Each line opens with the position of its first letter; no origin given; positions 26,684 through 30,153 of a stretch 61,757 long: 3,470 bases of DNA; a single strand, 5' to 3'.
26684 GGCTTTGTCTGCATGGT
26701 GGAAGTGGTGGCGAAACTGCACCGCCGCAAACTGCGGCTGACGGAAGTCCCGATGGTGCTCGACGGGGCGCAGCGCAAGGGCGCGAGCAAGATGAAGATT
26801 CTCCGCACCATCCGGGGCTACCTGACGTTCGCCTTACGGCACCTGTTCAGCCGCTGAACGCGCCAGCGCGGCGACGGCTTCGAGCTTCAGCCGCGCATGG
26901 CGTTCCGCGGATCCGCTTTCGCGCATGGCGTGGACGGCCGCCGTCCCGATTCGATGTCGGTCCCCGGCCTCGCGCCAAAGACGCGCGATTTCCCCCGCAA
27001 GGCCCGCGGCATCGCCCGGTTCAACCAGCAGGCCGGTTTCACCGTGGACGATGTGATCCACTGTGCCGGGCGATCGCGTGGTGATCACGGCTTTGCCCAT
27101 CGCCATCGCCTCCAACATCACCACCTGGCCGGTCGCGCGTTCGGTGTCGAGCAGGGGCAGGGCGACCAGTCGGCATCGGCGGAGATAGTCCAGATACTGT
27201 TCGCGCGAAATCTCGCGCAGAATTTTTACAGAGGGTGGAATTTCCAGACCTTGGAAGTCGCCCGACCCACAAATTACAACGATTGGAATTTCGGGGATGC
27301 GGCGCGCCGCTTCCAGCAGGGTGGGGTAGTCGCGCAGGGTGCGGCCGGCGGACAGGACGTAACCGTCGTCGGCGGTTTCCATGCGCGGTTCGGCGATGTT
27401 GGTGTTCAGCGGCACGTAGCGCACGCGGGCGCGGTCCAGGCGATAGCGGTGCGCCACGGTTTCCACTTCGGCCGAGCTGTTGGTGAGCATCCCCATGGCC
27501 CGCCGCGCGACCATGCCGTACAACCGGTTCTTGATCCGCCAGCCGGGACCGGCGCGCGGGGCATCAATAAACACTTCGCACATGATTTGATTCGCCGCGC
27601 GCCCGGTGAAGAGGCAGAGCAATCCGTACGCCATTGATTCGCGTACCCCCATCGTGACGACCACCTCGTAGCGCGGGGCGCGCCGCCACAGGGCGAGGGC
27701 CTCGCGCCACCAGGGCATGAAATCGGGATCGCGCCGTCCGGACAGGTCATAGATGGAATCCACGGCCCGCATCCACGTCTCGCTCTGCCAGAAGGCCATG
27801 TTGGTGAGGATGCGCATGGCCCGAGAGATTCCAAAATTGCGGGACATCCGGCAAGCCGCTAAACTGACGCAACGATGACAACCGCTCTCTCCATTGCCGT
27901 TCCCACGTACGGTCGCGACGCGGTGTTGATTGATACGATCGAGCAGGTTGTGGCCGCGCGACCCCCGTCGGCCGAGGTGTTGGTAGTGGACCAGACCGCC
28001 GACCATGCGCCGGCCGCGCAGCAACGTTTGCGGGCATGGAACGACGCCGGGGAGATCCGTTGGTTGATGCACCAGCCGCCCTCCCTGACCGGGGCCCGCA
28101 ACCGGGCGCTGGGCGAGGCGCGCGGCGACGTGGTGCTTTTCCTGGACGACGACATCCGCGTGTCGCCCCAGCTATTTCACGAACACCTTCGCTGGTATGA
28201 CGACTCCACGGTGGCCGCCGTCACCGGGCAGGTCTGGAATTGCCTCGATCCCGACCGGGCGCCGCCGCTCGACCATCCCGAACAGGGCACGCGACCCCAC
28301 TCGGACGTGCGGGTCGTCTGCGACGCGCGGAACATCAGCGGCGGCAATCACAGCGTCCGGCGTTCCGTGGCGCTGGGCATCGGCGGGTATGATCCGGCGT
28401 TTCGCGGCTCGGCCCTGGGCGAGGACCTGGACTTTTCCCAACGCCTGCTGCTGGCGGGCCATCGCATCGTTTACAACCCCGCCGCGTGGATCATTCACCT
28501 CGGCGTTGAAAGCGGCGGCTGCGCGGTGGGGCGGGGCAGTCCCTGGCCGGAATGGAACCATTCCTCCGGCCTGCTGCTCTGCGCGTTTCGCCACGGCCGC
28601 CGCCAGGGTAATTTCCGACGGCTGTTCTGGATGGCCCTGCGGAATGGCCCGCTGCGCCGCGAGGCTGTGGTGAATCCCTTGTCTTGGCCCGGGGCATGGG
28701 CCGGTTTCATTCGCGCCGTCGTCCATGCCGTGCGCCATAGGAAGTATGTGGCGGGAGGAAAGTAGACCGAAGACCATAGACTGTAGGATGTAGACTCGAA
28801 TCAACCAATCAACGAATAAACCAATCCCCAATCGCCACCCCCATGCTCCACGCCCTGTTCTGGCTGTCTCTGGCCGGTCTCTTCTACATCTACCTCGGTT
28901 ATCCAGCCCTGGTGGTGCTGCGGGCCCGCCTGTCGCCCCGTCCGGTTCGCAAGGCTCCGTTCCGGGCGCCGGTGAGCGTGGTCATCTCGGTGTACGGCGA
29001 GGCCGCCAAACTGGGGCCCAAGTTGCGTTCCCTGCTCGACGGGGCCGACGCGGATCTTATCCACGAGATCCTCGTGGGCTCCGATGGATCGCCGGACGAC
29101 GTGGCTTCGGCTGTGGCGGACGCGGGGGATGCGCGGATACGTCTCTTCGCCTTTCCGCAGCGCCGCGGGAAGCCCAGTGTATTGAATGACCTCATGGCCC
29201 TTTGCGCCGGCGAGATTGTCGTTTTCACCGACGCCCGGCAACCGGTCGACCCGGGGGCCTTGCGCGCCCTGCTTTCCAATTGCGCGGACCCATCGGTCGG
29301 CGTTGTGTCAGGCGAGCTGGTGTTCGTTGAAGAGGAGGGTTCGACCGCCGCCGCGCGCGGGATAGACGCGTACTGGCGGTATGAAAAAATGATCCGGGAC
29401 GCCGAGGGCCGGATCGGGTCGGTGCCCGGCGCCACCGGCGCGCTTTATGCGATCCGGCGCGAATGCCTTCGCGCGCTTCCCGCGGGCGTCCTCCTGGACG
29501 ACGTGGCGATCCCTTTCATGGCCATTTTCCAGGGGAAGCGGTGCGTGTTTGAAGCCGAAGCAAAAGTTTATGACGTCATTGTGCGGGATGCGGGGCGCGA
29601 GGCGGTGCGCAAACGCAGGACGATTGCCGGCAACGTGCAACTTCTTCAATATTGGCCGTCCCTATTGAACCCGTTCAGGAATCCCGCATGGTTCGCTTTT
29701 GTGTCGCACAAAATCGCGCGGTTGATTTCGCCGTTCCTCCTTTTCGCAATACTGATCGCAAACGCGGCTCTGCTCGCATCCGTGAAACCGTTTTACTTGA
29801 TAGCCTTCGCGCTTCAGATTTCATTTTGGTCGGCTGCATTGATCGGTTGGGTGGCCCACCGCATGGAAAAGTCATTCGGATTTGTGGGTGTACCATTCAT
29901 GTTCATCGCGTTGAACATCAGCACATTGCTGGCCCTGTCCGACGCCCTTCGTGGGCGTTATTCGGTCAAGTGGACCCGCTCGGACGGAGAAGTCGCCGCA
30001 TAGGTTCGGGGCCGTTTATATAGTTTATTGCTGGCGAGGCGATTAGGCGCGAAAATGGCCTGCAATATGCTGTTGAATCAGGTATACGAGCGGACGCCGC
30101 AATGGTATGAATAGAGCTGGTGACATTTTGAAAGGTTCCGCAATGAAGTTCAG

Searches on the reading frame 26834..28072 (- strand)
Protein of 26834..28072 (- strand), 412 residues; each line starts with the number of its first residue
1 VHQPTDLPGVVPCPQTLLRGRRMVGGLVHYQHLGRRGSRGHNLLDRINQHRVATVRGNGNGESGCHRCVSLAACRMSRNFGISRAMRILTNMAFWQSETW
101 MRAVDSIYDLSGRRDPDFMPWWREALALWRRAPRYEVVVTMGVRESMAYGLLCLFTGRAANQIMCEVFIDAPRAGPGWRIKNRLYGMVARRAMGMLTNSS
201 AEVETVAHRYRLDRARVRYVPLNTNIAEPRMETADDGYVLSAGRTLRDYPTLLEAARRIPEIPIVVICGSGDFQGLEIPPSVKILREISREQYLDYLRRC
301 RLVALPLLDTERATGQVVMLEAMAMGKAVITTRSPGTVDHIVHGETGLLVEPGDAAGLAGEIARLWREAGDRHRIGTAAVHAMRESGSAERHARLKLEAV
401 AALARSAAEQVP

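Call 8: search_protein_families(library=pfam, proteins=[window:26834-28072:-], max_evalue=0.001)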
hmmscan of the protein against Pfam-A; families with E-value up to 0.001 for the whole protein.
window:26834-28072:- (412 aa): 4 families
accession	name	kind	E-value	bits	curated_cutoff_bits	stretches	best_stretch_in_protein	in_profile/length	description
PF13692.12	Glyco_trans_1_4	-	9e-19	68.6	27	1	250-367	18-141/142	Glycosyl transferases group 1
PF00534.26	Glycos_transf_1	-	1.4e-17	64.2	26.4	1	235-379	14-169/172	Glycosyl transferases group 1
PF13524.12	Glyco_trans_1_2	-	6.7e-06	26.6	25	1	251-387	4-133/144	Glycosyl transferase-like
PF13439.12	Glyco_transf_4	-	0.00072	20.1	28.5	0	111-221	49-163/170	Glycosyltransferase Family 4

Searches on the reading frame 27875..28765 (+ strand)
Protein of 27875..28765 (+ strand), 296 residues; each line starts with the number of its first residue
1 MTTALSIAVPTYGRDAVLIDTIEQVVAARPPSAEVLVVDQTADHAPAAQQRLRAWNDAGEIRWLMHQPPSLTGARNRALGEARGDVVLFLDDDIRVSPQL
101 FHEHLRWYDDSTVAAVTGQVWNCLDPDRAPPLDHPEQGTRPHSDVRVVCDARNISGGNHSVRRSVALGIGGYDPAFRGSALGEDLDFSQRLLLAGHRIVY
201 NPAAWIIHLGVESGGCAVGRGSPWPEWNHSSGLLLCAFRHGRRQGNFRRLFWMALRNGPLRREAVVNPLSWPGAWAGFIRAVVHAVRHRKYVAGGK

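Call 8: search_protein_families(library=pfam, proteins=[window:27875-28765:+], max_evalue=0.001)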
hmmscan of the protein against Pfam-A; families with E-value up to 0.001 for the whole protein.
window:27875-28765:+ (296 aa): 4 families
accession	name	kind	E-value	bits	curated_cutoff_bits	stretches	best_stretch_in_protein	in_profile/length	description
PF00535.33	Glycos_transf_2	-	5.9e-16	59.3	23.3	1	6-165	1-163/168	Glycosyl transferase family 2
PF13641.12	Glyco_tranf_2_3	-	5e-14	53.3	27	1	5-208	3-211/230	Glycosyltransferase like family 2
PF13632.12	Glyco_trans_2_3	-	7.3e-09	36.2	27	1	87-214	2-128/198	Glycosyl transferase family group 2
PF10111.15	Glyco_tranf_2_2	-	1.1e-06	28.8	27.3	0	31-105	28-103/276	Glycosyltransferase like family 2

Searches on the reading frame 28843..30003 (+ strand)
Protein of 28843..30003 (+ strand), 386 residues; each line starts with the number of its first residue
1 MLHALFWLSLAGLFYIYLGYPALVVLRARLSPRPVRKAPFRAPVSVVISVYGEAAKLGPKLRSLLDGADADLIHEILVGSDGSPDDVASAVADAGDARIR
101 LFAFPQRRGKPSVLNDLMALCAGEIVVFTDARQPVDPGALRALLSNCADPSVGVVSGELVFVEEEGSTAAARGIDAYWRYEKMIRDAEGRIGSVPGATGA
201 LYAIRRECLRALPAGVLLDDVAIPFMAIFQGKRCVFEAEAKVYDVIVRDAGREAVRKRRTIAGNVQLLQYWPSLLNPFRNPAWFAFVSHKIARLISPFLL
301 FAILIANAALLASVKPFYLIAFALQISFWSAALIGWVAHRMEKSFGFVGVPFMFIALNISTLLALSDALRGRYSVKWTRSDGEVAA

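Call 8: search_protein_families(library=pfam, proteins=[window:28843-30003:+], max_evalue=0.001)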
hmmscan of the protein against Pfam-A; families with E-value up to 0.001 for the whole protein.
window:28843-30003:+ (386 aa): 4 families
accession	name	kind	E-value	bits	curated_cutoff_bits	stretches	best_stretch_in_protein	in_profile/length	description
PF13641.12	Glyco_tranf_2_3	-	8.2e-15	55.9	27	1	43-245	2-212/230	Glycosyltransferase like family 2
PF00535.33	Glycos_transf_2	-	3e-13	50.5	23.3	1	45-209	1-164/168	Glycosyl transferase family 2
PF13632.12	Glyco_trans_2_3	-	7.8e-10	39.3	27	1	126-312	2-194/198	Glycosyl transferase family group 2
PF13506.12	Glyco_transf_21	-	0.00033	20.6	21.7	1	121-211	29-116/174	Glycosyl transferase family 21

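Call 81: search_solved_structures(query=window:28843-30003:+, max_evalue=0.01)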
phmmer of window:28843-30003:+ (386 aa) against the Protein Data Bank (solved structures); distinct sequences matched with E-value up to 0.01: 2.
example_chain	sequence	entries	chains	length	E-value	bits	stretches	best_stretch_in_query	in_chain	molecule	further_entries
6yv7_B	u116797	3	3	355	4.3e-13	52.3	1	15-324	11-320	Glycosyl transferase, family 2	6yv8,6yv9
6yv7_A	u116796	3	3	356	4.4e-13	52.2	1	15-324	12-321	Glycosyl transferase, family 2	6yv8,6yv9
